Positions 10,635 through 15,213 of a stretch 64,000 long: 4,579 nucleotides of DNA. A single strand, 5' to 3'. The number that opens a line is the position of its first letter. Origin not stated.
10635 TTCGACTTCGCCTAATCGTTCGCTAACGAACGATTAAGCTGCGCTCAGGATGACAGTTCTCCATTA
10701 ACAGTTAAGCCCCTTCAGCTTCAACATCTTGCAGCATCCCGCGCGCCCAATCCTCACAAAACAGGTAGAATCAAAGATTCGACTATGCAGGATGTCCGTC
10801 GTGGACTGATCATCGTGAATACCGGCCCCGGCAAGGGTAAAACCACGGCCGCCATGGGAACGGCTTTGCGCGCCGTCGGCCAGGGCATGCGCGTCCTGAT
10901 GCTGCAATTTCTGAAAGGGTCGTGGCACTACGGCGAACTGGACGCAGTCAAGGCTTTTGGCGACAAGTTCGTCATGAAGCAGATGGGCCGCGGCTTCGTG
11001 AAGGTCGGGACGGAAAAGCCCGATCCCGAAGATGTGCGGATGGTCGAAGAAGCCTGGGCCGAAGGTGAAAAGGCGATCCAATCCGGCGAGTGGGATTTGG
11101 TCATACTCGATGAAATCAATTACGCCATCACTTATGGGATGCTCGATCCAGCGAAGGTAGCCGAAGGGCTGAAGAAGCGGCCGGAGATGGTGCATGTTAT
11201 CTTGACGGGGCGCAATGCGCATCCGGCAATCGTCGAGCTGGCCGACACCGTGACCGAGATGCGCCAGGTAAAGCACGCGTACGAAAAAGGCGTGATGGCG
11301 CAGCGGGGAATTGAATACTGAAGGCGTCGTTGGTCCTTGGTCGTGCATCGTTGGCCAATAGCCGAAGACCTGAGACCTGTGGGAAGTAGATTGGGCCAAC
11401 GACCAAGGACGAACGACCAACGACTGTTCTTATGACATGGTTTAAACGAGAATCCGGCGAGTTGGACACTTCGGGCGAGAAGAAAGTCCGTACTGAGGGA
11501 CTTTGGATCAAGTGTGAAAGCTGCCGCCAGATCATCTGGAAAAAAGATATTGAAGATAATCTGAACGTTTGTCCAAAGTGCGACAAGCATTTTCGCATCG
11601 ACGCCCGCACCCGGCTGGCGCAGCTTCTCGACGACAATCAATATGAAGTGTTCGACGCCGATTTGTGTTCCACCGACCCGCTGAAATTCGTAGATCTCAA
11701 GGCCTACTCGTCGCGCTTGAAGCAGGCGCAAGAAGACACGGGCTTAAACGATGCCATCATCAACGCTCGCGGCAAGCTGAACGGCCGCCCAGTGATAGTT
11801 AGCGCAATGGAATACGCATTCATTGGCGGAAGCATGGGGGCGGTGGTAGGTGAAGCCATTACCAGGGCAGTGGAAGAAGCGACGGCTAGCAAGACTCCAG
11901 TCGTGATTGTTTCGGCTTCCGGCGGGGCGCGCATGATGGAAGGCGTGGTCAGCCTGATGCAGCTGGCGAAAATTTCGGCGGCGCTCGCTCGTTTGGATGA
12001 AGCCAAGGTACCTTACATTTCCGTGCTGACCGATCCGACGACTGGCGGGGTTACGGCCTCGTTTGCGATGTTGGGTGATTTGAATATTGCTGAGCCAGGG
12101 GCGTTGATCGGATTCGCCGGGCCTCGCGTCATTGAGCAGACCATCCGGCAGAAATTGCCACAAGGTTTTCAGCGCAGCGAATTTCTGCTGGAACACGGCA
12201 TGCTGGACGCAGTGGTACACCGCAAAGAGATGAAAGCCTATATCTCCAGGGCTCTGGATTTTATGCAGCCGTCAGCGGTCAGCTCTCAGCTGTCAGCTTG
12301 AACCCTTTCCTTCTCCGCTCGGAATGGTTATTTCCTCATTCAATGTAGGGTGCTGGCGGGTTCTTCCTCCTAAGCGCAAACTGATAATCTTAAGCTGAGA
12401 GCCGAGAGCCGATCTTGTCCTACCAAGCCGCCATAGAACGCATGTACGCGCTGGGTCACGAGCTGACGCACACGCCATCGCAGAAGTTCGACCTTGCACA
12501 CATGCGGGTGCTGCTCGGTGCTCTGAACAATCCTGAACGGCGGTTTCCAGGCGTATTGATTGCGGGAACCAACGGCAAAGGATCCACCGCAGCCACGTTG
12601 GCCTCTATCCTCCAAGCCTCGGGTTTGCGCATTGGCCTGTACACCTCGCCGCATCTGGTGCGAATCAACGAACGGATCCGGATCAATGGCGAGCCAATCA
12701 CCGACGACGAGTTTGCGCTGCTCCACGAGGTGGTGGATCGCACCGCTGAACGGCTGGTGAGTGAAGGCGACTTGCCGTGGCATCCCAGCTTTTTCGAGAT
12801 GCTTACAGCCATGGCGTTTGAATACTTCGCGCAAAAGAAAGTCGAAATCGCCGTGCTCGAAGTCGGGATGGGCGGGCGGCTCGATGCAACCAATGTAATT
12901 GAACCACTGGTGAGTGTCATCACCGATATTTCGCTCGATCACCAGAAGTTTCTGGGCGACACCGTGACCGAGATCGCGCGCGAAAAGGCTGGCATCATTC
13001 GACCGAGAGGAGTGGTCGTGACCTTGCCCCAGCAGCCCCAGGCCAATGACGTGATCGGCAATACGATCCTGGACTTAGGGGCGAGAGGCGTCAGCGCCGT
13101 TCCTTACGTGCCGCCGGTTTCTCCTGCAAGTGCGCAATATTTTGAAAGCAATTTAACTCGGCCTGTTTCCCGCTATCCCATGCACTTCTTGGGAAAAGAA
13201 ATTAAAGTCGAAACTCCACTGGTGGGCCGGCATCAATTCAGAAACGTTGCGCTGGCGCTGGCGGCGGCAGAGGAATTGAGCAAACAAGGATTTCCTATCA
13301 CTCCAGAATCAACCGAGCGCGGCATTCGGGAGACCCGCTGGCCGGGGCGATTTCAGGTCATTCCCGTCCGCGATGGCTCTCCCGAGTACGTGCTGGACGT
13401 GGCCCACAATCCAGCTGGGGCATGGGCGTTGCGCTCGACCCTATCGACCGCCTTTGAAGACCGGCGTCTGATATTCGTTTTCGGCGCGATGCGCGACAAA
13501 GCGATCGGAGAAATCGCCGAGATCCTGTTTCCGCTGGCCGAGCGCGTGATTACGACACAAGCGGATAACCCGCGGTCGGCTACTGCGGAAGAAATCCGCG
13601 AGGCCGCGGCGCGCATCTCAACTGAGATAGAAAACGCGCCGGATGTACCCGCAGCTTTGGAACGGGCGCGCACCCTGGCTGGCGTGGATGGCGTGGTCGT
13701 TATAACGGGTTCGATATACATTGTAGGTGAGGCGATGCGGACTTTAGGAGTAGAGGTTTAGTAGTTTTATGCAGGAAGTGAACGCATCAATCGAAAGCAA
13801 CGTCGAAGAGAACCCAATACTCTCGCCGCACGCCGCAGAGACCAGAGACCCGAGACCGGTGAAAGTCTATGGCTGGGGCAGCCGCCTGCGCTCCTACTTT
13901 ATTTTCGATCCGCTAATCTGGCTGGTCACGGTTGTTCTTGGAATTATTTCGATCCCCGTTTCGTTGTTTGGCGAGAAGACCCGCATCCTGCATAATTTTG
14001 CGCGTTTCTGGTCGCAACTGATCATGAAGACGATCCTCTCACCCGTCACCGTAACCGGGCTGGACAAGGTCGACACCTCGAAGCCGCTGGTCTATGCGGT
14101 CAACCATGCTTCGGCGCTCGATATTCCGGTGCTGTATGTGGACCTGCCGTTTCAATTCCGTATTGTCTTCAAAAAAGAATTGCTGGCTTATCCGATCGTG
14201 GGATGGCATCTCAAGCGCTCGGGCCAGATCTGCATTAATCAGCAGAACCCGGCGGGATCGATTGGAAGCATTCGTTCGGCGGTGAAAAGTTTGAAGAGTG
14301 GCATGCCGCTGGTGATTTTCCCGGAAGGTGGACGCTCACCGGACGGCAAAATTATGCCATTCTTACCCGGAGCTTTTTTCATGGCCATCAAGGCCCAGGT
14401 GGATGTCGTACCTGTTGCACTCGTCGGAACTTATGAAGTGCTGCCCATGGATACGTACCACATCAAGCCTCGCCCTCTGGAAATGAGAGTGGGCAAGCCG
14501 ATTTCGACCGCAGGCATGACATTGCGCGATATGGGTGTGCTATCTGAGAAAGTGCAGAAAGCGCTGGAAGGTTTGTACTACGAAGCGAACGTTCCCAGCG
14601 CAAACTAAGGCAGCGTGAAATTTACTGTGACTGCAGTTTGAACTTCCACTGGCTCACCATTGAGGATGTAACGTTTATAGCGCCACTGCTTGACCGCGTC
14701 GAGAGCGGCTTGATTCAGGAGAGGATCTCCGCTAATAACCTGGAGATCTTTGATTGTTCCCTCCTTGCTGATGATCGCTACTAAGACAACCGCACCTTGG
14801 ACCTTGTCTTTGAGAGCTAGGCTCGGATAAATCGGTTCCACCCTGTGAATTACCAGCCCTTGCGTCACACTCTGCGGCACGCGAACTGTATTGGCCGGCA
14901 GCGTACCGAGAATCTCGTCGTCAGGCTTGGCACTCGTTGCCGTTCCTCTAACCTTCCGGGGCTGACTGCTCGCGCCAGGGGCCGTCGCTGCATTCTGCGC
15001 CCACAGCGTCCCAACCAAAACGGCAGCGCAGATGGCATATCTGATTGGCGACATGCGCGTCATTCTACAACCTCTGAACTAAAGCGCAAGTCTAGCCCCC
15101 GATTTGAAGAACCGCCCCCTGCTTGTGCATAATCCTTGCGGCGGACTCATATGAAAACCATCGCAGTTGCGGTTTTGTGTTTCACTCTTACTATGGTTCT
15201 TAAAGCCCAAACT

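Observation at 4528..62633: Superfamily of heptamer-periodic short tandem arrays, mostly paired as hairpins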

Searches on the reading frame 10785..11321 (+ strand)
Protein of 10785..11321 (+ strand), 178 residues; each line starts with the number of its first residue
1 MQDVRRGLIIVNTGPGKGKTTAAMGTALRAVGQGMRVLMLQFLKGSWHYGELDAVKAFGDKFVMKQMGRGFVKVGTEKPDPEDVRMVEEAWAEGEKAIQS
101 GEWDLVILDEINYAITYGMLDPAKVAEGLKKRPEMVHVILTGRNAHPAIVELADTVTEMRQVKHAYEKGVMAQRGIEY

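Call 72: find_encoding_contigs(protein=window:10785-11321:+, flank=3000, max_places=10)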
Protein window:10785-11321:+ (178 aa): 2 contigs read that carry it; 2 places shown.
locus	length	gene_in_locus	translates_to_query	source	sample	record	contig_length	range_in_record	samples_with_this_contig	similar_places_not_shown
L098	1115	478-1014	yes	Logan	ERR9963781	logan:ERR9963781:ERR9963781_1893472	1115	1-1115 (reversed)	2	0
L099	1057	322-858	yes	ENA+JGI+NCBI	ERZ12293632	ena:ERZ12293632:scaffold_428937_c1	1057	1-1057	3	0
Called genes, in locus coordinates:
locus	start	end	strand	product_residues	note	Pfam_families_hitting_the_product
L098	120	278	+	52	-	-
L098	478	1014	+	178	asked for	PF02572:CobA_CobO_BtuR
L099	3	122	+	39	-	?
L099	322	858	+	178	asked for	PF02572:CobA_CobO_BtuR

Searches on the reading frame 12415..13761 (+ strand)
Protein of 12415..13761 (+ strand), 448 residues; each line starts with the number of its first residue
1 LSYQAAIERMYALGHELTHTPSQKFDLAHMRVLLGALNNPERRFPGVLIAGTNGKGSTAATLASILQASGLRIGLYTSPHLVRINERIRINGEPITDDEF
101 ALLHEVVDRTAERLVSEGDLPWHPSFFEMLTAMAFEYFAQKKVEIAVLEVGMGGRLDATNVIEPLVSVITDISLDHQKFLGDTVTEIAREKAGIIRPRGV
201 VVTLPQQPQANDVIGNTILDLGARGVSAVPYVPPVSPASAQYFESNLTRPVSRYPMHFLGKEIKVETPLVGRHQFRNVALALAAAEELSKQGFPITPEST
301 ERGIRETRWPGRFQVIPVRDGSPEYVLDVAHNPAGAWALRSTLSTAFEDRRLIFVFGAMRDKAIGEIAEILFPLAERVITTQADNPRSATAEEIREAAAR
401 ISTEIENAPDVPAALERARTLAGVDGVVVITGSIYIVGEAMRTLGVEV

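Call 58: search_protein_families(library=pfam, proteins=[window:12415-13761:+])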
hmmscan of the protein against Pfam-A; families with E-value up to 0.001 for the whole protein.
window:12415-13761:+ (448 aa): 2 families
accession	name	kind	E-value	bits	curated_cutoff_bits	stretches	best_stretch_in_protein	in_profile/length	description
PF02875.26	Mur_ligase_C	-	1.8e-22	80.9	28.4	1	311-433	1-126/127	Mur ligase, glutamate ligase domain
PF08245.18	Mur_ligase_M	-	3.5e-14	53.7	24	1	49-285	1-200/200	Mur ligase middle domain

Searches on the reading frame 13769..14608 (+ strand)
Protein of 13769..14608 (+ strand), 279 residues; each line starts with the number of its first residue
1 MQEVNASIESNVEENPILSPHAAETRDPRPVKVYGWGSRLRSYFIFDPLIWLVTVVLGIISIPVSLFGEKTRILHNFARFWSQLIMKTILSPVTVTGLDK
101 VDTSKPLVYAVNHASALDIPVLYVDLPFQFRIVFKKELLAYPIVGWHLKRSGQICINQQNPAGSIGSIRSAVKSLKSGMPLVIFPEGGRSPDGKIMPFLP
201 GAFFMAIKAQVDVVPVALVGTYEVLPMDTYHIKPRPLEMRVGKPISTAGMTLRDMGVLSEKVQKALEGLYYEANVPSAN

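Call 58: search_protein_families(library=pfam, proteins=[window:13769-14608:+])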
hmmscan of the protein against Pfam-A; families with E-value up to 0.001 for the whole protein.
window:13769-14608:+ (279 aa): 1 family
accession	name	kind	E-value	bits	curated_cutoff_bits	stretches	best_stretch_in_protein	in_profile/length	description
PF01553.26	Acyltransferase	-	6e-29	101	23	1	93-218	2-131/132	Acyltransferase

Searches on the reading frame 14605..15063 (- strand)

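Call 58: search_protein_families(library=pfam, proteins=[window:14605-15063:-])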
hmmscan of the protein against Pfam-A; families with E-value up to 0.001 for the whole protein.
window:14605-15063:- (152 aa): 1 family
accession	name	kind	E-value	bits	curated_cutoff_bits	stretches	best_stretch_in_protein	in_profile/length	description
PF03544.19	TonB_C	-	1.9e-18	67.1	24.6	1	76-151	2-79/79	Gram-negative bacterial TonB protein C-terminal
